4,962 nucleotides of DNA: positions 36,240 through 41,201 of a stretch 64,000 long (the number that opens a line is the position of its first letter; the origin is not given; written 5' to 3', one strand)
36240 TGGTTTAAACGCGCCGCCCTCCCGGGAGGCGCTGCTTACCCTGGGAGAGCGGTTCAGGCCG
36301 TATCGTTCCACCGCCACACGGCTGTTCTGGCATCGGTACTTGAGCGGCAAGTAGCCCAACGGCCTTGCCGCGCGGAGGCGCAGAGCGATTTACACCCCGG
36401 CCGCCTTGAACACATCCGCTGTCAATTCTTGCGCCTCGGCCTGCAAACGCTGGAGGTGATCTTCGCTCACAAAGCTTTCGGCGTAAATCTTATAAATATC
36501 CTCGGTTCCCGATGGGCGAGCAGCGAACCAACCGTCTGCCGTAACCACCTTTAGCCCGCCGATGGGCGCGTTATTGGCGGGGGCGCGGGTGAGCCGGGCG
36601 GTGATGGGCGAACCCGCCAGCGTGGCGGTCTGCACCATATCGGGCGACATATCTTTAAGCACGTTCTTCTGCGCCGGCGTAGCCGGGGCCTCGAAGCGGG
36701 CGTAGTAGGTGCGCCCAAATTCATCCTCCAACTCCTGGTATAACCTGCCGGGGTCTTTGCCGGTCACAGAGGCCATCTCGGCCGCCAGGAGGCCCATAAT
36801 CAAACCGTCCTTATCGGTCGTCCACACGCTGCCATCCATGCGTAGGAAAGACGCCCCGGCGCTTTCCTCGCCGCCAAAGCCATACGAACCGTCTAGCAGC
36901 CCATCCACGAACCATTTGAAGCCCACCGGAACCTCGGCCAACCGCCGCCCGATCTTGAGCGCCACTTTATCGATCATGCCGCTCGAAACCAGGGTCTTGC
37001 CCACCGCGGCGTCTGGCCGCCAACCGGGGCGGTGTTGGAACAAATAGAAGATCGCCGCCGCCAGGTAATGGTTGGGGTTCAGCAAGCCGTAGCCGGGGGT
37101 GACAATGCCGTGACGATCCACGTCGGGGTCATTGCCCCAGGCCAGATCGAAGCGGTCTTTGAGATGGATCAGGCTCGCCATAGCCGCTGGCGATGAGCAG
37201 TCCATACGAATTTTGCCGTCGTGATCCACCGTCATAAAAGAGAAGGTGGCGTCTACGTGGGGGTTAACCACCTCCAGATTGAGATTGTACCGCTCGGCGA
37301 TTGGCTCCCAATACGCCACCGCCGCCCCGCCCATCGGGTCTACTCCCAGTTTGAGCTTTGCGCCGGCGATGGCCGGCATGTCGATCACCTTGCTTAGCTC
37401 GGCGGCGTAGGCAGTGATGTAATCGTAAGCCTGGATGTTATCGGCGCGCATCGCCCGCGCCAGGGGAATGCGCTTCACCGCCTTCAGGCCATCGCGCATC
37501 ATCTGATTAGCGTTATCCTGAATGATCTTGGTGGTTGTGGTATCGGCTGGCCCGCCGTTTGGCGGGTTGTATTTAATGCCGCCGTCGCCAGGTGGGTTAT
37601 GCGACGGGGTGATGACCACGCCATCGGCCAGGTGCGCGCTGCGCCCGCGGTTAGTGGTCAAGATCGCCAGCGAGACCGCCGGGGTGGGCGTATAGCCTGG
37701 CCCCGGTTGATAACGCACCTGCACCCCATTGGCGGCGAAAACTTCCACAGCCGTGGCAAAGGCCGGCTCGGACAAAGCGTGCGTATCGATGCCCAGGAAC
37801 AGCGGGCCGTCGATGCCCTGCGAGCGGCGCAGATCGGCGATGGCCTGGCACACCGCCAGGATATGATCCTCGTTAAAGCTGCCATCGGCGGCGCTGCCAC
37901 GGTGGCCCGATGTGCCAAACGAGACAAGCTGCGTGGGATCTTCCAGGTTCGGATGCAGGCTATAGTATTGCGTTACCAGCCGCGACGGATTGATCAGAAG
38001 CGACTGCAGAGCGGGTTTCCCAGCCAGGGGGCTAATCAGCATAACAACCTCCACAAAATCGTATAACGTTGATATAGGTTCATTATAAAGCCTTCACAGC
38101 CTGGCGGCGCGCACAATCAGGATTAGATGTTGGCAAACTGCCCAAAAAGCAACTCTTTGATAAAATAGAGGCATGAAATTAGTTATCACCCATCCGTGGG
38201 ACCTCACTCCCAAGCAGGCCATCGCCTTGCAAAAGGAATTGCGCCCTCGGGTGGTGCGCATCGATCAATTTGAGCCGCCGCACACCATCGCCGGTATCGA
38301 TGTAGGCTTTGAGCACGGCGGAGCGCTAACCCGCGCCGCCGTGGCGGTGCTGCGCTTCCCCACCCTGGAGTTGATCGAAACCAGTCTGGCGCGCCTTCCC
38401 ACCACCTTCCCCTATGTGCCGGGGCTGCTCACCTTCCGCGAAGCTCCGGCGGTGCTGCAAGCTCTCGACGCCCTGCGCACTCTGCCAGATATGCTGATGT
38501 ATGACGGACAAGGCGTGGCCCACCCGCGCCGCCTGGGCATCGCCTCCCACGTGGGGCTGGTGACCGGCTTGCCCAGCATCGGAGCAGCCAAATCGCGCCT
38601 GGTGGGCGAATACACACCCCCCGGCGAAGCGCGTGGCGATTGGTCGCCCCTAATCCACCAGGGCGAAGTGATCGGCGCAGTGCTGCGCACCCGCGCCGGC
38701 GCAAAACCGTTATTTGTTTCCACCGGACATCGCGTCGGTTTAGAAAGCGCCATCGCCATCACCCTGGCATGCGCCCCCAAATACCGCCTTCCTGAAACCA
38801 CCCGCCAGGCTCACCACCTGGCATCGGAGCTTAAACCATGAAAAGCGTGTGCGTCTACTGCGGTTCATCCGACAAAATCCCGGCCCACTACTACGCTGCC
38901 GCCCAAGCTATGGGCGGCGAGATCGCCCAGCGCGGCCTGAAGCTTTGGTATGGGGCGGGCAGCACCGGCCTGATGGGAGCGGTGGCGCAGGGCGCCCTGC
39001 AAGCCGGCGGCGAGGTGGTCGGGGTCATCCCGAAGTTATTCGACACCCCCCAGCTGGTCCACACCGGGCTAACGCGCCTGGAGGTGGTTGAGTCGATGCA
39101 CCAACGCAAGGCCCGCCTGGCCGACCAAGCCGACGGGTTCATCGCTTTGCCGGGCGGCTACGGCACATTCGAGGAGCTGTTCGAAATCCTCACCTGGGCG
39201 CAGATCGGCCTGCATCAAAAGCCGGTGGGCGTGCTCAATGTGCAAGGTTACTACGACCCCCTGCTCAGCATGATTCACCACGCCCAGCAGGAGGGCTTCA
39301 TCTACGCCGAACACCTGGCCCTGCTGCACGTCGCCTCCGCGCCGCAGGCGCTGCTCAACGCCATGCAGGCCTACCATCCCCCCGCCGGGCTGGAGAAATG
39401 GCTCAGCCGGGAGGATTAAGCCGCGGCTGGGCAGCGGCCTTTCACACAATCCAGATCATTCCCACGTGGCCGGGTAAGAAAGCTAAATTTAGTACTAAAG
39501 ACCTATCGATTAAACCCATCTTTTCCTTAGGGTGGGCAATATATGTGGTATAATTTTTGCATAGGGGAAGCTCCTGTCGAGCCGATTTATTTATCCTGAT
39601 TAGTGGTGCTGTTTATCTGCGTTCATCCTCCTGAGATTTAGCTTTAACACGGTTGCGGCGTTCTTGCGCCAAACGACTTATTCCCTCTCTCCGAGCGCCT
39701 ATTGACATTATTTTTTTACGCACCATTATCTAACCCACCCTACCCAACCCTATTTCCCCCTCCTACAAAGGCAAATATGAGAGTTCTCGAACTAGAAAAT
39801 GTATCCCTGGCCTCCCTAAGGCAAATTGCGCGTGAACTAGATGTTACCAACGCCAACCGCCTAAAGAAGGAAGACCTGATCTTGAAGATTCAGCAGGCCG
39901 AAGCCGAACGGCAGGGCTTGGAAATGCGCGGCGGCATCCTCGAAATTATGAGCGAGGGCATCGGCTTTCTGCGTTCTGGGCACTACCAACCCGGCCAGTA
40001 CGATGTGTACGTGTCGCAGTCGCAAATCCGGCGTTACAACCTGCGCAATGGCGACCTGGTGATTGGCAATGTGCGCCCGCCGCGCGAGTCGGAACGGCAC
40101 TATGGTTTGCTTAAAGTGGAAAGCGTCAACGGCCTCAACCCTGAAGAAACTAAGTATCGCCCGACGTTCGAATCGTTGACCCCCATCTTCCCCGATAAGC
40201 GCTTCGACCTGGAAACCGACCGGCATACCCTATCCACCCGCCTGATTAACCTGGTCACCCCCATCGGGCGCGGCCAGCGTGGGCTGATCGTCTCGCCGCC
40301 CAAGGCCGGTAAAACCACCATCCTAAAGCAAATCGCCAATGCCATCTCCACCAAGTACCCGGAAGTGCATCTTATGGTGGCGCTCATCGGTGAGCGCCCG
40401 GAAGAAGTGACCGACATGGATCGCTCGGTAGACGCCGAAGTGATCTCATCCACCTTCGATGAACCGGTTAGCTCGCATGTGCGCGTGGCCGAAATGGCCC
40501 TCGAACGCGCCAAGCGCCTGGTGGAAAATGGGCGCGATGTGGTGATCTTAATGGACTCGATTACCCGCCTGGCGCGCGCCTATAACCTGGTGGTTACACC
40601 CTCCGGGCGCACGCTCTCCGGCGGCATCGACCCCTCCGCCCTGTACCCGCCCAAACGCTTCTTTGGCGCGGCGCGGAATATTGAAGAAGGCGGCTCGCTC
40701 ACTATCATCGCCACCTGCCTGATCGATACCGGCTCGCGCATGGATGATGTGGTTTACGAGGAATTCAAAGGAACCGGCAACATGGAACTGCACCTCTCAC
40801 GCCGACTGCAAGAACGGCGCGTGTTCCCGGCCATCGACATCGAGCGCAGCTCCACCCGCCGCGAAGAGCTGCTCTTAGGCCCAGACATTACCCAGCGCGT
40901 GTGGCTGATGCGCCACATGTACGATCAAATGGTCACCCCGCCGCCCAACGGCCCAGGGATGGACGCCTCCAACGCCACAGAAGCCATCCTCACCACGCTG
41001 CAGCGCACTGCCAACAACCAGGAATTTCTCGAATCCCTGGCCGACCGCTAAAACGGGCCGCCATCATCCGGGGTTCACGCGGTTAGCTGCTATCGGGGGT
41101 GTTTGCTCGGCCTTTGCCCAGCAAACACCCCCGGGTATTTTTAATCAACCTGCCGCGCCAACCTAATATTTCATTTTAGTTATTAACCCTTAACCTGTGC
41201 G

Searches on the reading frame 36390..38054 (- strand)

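Call 3: search_protein_families(library=pfam, proteins=[window:36390-38054:-])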
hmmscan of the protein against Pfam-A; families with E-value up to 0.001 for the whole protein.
window:36390-38054:- (554 aa): 4 families
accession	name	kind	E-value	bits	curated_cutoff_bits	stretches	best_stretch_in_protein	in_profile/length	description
PF02878.22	PGM_PMM_I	-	1.9e-31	109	22.5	1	45-184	3-133/138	Phosphoglucomutase/phosphomannomutase, alpha/beta/alpha domain I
PF02880.22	PGM_PMM_III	-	9.6e-27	93.8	20.7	1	326-444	1-113/115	Phosphoglucomutase/phosphomannomutase, alpha/beta/alpha domain III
PF02879.22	PGM_PMM_II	-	1.8e-11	45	29.3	1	215-319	2-100/103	Phosphoglucomutase/phosphomannomutase, alpha/beta/alpha domain II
PF00408.26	PGM_PMM_IV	-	1.1e-08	35.4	23.1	1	494-541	19-65/68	Phosphoglucomutase/phosphomannomutase, C-terminal domain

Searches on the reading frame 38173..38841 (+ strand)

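Call 6: search_protein_families(library=pfam, proteins=[window:38173-38841:+])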
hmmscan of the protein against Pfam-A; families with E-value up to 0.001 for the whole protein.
window:38173-38841:+ (222 aa): 1 family
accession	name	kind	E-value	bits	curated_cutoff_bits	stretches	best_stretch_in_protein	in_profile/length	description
PF04493.20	Endonuclease_5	-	2.6e-73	246.4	23.4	1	22-215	2-198/198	Endonuclease V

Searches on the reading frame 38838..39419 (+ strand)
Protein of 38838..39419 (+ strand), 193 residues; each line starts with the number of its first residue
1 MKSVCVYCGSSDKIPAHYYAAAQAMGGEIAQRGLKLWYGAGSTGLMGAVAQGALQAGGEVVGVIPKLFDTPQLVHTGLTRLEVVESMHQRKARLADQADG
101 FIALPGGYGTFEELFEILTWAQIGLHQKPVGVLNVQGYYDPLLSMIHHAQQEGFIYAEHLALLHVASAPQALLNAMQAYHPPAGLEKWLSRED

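Call 6: search_protein_families(library=pfam, proteins=[window:38838-39419:+])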
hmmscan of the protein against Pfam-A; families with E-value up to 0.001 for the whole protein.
window:38838-39419:+ (193 aa): 2 families
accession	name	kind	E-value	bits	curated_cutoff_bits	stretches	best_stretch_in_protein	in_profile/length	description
PF03641.19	Lysine_decarbox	-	3.7e-45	153.8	27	1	46-176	1-131/131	Possible lysine decarboxylase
PF18306.6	LDcluster4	-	9.1e-15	55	26.3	1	9-150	8-138/151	SLOG cluster4 family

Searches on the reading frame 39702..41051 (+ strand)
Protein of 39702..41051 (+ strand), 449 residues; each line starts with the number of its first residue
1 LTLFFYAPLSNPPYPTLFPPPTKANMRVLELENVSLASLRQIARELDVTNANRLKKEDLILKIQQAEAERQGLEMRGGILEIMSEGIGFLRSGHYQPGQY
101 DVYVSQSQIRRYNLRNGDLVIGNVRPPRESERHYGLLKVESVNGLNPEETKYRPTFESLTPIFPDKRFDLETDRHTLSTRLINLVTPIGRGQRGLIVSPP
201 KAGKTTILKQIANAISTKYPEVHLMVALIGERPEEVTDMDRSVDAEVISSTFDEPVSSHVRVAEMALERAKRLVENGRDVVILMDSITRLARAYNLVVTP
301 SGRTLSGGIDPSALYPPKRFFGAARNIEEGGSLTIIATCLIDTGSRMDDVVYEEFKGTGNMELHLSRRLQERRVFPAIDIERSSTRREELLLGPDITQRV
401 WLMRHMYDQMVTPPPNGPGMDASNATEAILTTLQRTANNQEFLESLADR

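Call 6: search_protein_families(library=pfam, proteins=[window:39702-41051:+])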
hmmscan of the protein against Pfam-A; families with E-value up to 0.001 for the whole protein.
window:39702-41051:+ (449 aa): 3 families
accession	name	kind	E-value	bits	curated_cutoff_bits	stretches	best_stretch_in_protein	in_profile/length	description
PF07497.18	Rho_RNA_bind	-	1.4e-30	105.4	27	1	78-148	3-73/73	Rho termination factor, RNA-binding domain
PF00006.31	ATP-synt_ab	-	5.3e-30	105.1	29.5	1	180-384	3-212/213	ATP synthase alpha/beta family, nucleotide-binding domain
PF07498.18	Rho_N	-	3.6e-11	43.3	24.9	1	30-72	1-43/43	Rho termination factor, N-terminal domain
